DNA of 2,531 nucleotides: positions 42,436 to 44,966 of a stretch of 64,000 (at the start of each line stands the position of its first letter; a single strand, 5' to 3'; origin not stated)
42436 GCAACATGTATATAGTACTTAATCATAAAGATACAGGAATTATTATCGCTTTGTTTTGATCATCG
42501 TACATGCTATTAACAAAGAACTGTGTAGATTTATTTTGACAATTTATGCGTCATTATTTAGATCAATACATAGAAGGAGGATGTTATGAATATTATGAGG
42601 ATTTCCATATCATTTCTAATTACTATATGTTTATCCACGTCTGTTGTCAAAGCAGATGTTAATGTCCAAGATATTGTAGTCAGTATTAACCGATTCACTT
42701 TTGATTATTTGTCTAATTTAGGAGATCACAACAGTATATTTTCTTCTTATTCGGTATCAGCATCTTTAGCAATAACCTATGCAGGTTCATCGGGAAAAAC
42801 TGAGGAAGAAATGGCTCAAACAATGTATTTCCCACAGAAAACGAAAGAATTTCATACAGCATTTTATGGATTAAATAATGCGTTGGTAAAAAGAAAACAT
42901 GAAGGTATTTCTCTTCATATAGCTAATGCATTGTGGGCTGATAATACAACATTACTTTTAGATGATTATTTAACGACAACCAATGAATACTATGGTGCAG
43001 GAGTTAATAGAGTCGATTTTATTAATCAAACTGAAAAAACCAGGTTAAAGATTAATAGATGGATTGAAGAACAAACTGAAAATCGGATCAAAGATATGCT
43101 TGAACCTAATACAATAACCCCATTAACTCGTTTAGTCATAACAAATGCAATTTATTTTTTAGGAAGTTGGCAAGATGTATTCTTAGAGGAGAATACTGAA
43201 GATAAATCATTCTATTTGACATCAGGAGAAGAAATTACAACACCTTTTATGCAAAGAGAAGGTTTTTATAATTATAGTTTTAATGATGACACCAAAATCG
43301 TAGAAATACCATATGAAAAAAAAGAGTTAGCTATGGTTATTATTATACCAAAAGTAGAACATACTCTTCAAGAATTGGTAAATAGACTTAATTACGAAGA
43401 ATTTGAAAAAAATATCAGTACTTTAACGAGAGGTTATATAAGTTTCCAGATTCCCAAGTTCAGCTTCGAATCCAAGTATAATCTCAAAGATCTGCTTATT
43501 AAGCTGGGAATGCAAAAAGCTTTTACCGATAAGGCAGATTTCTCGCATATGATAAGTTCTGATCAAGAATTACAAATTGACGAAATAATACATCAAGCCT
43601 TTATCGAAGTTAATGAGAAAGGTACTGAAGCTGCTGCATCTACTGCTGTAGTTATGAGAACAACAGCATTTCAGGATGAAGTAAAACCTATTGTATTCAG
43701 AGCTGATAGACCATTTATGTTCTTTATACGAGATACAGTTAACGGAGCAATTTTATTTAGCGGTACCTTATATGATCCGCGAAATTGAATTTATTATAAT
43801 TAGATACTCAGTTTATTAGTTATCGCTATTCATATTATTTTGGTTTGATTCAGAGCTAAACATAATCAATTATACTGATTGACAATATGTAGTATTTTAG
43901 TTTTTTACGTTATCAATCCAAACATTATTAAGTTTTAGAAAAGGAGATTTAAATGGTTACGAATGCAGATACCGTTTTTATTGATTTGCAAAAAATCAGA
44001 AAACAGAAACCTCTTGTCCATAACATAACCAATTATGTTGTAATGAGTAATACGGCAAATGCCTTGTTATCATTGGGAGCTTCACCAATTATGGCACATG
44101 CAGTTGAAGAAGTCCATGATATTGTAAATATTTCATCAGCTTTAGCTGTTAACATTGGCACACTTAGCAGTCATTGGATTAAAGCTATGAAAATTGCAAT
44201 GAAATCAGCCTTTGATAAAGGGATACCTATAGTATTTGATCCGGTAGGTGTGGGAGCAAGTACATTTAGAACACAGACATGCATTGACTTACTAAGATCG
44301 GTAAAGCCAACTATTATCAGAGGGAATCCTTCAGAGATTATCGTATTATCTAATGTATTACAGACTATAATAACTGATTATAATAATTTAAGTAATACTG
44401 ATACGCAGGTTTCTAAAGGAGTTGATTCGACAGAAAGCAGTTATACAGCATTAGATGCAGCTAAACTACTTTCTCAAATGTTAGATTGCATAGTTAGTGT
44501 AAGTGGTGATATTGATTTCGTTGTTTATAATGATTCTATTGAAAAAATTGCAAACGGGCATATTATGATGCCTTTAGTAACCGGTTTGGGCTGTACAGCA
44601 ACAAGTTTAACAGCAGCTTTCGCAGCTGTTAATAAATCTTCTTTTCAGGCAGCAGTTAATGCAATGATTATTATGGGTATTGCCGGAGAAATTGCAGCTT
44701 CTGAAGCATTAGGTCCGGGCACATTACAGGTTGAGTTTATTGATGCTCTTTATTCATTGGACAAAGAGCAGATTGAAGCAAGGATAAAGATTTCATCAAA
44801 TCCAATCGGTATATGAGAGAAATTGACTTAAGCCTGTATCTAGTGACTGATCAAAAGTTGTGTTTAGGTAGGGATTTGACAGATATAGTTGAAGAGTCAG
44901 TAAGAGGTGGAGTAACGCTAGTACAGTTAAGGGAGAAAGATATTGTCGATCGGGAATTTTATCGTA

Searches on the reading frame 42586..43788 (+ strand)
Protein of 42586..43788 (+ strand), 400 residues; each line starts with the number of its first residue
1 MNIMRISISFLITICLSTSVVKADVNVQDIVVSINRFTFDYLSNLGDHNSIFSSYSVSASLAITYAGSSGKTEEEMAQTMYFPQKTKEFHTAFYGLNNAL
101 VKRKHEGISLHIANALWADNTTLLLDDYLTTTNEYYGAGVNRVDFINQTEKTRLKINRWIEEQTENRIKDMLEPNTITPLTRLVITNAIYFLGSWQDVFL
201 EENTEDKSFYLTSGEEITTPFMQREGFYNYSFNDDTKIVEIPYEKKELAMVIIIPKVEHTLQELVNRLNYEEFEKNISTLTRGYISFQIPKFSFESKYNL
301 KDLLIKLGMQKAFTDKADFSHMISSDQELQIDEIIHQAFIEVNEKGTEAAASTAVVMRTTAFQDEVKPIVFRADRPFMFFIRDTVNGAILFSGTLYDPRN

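Call 6: search_protein_families(library=ncbifam, proteins=[window:42586-43788:+])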
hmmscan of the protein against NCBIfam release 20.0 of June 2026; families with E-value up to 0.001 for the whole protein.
window:42586-43788:+ (400 aa): 0 families

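Call 7: search_protein_families(library=pfam, proteins=[window:42586-43788:+])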
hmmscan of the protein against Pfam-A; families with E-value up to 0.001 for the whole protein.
window:42586-43788:+ (400 aa): 1 family
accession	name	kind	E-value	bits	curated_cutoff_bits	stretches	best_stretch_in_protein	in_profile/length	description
PF00079.25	Serpin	-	5.4e-107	358.7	27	1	34-398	3-370/370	Serpin (serine protease inhibitor)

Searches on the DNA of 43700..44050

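Call 72: search_rna_families(source=window, start=43700, end=44050, threshold=evalue, max_evalue=1)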
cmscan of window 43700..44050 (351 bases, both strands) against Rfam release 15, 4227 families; matches with E-value up to 1: 1.
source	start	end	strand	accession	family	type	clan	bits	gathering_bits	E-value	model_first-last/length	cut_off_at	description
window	43782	43829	-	RF01822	RsaJ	Gene; sRNA;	-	13.8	100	0.53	1-287/287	no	RNA Staph. aureus A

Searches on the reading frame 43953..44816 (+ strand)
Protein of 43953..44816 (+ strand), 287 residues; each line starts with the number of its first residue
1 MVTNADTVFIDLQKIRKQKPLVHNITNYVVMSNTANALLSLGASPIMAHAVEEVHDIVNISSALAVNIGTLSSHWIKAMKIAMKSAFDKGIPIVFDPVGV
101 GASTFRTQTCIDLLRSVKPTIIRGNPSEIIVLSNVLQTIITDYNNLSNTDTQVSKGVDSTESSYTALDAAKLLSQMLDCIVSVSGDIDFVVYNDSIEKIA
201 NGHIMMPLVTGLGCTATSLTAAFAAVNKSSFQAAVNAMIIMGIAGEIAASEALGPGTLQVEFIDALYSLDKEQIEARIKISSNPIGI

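Call 6: search_protein_families(library=ncbifam, proteins=[window:43953-44816:+])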
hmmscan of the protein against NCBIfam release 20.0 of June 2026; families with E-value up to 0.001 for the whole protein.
window:43953-44816:+ (287 aa): 3 families
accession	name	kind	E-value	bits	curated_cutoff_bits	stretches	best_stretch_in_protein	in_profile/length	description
NF006830.1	PRK09355.1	equivalog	4.8e-93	311.3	180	1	11-281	6-262/263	hydroxyethylthiazole kinase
TIGR00694.1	thiM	equivalog_domain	1.9e-75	253.6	256.4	1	12-274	1-248/249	hydroxyethylthiazole kinase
TIGR00196.1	yjeF_cterm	hypoth_equivalog_domain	9.2e-06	25.2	129.85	1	165-264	170-269/277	NAD(P)H-hydrate dehydratase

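Call 7: search_protein_families(library=pfam, proteins=[window:43953-44816:+])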
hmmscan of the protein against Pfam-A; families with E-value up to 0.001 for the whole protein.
window:43953-44816:+ (287 aa): 2 families
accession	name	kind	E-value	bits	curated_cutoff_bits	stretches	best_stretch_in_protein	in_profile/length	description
PF02110.20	HK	-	4.9e-74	249.3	27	1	12-272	1-247/247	Hydroxyethylthiazole kinase family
PF01256.23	Carb_kinase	-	3.8e-05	23.7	27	1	138-253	136-228/242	NAD(P)H-hydrate dehydratase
